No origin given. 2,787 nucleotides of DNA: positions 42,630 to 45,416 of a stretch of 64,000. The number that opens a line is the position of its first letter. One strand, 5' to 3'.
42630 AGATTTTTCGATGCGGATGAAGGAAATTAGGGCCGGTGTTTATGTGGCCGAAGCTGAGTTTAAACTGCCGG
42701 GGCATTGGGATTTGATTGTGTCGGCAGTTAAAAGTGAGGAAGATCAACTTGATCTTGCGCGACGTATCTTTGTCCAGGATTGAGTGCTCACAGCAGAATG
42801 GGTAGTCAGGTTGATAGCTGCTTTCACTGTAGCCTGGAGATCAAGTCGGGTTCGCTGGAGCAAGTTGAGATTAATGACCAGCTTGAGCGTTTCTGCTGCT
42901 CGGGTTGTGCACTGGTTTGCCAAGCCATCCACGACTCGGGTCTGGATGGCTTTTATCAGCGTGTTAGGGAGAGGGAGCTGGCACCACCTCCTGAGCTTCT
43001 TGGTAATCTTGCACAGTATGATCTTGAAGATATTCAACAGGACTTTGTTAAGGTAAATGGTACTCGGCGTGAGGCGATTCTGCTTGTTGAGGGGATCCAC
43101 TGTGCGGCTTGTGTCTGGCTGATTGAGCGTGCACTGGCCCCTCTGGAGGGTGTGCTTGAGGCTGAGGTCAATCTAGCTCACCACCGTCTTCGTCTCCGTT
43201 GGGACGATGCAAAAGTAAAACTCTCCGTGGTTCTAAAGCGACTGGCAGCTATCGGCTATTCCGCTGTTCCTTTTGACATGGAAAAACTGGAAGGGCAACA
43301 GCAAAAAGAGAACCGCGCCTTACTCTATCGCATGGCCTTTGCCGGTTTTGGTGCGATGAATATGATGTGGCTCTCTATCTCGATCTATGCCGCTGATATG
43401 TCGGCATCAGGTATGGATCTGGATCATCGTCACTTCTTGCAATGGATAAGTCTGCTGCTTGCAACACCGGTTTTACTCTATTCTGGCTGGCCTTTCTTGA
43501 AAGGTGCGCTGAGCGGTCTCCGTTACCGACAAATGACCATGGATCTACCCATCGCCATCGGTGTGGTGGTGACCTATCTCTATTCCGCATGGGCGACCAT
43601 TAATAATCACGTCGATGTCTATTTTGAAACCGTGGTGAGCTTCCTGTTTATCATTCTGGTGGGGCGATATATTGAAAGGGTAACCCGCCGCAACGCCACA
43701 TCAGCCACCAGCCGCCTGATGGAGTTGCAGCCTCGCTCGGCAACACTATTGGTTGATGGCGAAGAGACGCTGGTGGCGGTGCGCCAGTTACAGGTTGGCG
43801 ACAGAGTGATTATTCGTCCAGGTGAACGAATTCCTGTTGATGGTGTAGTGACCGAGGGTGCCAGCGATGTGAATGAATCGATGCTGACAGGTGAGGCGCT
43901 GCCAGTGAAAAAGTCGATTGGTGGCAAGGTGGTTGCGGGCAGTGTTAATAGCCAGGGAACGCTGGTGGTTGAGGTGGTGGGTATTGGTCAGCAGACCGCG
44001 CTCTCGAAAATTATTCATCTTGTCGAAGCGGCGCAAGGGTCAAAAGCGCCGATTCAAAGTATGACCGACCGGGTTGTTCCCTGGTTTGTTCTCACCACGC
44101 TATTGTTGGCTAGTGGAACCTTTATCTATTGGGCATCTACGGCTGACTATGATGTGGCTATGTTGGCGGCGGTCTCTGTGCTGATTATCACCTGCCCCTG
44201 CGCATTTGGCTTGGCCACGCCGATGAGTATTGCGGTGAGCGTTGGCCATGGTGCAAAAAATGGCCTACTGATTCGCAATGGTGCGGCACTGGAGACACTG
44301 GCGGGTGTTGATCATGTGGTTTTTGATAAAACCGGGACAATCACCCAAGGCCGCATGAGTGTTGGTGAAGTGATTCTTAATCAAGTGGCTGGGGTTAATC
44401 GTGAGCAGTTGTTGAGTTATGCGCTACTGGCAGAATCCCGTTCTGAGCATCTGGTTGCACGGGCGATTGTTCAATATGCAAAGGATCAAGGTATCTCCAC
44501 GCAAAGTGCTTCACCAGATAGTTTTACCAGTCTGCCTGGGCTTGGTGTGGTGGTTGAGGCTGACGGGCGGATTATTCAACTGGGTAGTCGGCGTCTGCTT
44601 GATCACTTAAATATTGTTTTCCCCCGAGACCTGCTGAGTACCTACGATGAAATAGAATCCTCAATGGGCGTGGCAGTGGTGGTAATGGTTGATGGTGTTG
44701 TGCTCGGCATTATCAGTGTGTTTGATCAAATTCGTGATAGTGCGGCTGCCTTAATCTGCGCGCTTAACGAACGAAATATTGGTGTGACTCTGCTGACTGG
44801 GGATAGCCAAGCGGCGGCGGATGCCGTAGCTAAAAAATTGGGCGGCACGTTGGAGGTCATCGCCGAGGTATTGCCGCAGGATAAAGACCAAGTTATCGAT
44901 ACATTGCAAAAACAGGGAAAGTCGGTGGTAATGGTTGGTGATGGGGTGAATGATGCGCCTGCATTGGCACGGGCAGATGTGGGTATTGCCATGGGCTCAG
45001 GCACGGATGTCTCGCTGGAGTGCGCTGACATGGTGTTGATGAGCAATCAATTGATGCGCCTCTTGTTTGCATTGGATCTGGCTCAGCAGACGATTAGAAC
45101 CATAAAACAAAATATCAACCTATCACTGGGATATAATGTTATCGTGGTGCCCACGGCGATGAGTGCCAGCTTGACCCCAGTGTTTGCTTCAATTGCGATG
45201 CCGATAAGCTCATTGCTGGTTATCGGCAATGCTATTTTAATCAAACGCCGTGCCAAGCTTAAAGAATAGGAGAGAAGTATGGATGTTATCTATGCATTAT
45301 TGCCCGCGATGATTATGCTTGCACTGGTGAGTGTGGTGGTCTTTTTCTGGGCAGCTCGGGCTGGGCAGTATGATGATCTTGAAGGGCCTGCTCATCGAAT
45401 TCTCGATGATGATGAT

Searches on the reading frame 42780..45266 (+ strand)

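Call 59: search_protein_families(library=pfam, proteins=[window:42780-45266:+], max_evalue=0.00001)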
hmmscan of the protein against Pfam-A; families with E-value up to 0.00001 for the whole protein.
window:42780-45266:+ (829 aa): 5 families
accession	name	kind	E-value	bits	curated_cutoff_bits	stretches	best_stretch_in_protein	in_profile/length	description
PF00122.25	E1-E2_ATPase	-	9.9e-55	185.3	28.1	1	315-494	1-181/181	E1-E2 ATPase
PF00702.32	Hydrolase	-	1.3e-32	114.2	26.4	1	510-733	1-191/191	haloacid dehalogenase-like hydrolase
PF12156.14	ATPase-cat_bd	-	4e-21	76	27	1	13-93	1-85/86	Putative metal-binding domain of cation transport ATPase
PF00403.32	HMA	-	4.3e-14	53.1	24.8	1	101-160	2-61/62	Heavy-metal-associated domain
PF08282.18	Hydrolase_3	-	7.1e-07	29.6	20.9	0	705-757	195-247/255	haloacid dehalogenase-like hydrolase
